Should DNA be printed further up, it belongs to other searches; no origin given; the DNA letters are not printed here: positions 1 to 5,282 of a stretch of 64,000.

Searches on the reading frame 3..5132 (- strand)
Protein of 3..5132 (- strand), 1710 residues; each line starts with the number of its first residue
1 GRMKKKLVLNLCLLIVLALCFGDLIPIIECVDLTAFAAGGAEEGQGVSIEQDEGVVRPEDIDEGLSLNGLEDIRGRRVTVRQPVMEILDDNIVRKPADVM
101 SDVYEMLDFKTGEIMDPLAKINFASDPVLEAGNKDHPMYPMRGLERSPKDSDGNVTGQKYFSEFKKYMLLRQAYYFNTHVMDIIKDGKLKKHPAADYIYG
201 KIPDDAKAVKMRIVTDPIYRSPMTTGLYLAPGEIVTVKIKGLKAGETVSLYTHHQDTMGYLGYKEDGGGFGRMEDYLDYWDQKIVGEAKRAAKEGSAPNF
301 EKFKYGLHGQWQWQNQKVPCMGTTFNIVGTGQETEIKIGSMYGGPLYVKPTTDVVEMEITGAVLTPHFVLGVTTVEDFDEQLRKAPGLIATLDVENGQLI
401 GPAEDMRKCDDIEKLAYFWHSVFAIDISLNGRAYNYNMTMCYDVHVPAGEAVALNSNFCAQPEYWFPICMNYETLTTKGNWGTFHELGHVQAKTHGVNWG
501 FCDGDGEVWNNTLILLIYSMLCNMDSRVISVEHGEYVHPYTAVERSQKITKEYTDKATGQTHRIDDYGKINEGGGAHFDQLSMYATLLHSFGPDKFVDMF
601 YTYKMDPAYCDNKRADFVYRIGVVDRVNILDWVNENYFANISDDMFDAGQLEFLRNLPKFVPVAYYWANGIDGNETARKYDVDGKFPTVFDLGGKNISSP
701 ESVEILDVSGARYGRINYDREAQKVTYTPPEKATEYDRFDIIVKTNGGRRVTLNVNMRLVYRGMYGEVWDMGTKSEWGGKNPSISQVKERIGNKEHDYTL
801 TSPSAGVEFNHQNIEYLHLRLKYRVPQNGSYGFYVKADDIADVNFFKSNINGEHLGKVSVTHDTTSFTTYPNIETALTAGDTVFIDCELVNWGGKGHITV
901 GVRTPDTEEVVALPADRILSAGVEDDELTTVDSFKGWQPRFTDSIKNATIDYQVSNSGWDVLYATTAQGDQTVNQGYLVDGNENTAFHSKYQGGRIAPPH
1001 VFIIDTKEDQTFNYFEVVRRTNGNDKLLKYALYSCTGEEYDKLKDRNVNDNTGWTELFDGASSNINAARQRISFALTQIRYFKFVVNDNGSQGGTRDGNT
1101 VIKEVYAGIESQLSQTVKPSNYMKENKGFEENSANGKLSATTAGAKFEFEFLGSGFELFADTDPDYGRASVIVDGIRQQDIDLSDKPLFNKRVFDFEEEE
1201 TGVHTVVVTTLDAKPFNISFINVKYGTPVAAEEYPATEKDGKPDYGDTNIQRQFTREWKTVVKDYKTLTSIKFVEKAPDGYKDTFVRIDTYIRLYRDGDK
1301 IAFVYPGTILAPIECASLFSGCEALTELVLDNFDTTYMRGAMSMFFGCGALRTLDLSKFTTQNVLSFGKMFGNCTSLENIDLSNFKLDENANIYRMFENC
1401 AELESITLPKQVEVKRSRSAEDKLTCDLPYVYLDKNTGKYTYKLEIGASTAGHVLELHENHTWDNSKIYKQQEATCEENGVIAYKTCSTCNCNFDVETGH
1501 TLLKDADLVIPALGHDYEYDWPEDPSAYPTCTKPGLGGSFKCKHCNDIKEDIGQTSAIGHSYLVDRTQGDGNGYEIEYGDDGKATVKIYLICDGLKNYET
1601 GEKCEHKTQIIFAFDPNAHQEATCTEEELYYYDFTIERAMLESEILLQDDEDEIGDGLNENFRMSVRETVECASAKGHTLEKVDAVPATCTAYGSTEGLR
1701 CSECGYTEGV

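Call 14: search_protein_families(library=pfam, proteins=[window:3-5132:-], max_evalue=0.001)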
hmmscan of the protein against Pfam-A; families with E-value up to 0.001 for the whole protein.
window:3-5132:- (1710 aa): 6 families
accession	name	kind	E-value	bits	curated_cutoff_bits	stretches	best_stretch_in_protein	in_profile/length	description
PF13402.12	Peptidase_M60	-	2.3e-36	126.2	25.8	1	361-617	1-255/275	Peptidase M60, enhancin and enhancin-like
PF03382.20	DUF285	-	5.4e-10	39.5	25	1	1316-1403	4-88/120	Mycoplasma protein of unknown function, DUF285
PF00754.31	F5_F8_type_C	-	8e-07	29.7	28.2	1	970-1091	10-118/127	F5/8 type C domain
PF13306.12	LRR_5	-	5.3e-06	26.8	27.7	1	1317-1413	28-113/127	BspA type Leucine rich repeat region (6 copies)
PF17996.7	CE2_N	-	0.00085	19.8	27.9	0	1133-1209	8-81/108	Carbohydrate esterase 2 N-terminal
PF17291.7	M60-like_N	-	0.00098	19.6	23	0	207-258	4-55/106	N-terminal domain of M60-like peptidases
